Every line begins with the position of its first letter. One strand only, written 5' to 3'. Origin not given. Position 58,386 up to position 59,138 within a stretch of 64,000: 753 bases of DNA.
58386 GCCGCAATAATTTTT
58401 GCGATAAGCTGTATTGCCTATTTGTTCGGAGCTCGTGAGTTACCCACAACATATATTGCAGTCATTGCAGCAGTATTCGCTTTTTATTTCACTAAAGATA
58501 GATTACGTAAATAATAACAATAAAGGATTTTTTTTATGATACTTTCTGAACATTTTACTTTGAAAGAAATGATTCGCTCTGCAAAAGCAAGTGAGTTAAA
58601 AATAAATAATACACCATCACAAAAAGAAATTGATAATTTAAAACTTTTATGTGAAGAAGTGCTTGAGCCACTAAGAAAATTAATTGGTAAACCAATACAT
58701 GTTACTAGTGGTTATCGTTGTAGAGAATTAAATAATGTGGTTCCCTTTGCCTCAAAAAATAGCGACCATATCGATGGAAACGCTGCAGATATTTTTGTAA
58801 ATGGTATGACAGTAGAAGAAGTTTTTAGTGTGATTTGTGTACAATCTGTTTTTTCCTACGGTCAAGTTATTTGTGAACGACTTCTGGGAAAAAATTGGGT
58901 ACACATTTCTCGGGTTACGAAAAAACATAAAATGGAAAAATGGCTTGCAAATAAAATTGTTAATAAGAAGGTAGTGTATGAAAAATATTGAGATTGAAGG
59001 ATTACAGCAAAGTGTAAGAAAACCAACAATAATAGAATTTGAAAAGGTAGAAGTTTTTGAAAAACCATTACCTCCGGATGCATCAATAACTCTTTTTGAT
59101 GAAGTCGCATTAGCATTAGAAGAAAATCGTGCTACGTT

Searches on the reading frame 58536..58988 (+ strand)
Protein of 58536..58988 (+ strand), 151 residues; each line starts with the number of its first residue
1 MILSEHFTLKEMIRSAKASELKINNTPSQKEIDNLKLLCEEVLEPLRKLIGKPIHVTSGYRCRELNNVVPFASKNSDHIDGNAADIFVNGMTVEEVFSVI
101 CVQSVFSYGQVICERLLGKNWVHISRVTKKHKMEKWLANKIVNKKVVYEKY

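Call 92: search_protein_families(library=phrogs, proteins=[window:58536-58988:+], max_evalue=0.001)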
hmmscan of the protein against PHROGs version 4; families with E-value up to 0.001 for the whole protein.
window:58536-58988:+ (151 aa): 1 family
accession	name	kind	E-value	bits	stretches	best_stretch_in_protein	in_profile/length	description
phrog_894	-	lysis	2.2e-31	110.2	1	1-140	44-177/389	endolysin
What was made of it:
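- Tried and rejected: Lysis-cassette reading: rejected, because the endolysin is at 58536-58991 (call 92).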
